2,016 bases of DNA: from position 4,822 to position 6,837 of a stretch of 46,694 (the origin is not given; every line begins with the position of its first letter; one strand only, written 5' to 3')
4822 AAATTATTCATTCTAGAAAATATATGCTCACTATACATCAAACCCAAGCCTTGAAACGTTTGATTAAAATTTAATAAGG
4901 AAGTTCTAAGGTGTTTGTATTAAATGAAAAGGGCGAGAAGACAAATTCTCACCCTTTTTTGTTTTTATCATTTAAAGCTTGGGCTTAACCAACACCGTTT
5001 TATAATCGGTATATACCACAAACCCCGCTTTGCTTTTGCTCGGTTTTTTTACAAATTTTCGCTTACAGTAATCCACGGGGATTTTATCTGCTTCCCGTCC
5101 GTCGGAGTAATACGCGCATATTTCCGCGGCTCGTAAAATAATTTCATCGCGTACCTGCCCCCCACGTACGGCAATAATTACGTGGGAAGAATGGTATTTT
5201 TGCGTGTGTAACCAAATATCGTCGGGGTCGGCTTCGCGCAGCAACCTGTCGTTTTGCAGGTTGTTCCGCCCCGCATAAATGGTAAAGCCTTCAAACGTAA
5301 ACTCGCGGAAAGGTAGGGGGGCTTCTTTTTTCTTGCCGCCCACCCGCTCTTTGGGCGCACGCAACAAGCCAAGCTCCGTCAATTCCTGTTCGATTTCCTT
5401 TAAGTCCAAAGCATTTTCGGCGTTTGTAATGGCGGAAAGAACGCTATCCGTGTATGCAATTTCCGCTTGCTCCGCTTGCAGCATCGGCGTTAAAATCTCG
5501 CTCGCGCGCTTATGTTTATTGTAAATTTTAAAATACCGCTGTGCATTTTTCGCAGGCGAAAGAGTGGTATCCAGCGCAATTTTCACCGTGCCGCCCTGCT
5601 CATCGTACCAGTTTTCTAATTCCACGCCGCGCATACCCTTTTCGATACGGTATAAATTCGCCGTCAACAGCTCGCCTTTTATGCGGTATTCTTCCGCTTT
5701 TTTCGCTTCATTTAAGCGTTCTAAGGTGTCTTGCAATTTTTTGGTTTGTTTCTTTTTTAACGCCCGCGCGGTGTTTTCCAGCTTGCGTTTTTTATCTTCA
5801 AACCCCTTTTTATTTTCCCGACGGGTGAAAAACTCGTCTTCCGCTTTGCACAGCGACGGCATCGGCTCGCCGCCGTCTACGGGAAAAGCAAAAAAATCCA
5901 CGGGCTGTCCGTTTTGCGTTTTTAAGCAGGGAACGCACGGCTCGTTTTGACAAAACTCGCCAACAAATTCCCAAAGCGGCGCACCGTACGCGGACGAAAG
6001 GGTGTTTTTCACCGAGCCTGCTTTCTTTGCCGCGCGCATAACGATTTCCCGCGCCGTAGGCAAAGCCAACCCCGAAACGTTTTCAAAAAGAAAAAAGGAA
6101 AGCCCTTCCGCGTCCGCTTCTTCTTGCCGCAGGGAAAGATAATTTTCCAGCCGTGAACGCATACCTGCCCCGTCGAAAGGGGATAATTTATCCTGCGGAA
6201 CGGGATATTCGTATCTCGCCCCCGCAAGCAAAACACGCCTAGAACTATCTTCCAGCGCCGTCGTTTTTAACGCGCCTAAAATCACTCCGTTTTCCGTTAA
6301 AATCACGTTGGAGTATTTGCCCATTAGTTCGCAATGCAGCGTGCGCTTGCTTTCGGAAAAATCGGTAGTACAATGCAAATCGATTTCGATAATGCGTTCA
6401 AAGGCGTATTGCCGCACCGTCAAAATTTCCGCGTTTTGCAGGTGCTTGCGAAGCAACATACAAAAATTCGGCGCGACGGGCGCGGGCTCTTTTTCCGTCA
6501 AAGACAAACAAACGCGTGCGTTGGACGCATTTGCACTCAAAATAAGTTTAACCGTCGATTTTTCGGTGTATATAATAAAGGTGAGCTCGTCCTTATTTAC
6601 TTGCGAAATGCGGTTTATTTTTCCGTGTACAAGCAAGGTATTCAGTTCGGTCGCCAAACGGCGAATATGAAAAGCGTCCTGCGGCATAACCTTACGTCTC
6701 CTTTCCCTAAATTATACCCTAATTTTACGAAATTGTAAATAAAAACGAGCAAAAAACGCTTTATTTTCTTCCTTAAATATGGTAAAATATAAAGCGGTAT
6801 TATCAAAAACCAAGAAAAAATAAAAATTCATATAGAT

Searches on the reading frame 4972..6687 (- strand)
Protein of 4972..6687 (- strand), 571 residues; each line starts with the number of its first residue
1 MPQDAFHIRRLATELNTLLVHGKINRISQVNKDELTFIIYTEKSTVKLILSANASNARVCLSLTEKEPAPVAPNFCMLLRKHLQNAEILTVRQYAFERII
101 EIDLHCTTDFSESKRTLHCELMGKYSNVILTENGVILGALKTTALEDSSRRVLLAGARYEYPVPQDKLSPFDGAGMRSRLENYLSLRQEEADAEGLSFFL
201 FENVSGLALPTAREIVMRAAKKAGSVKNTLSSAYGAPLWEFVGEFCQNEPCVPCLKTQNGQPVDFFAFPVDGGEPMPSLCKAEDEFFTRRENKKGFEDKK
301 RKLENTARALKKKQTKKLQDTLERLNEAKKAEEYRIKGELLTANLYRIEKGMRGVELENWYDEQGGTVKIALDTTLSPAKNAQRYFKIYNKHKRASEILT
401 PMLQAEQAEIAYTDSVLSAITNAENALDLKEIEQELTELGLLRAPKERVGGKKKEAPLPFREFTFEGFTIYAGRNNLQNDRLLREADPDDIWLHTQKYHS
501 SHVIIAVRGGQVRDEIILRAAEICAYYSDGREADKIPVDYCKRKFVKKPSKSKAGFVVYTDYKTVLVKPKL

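Call 8: search_protein_families(library=pfam, proteins=[window:4972-6687:-])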
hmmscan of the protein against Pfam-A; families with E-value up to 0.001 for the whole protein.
window:4972-6687:- (571 aa): 3 families
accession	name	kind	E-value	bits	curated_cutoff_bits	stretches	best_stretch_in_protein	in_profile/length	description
PF05833.16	NFACT_N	-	3.9e-108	362.6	31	1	4-454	1-455/456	NFACT N-terminal and middle domains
PF05670.18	NFACT-R_1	-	1.3e-09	39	29.8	1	464-551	7-98/112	NFACT protein RNA binding domain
PF18297.6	NFACT-R_2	-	6.1e-07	30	26.9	1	467-544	9-83/104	NFACT protein RNA binding domain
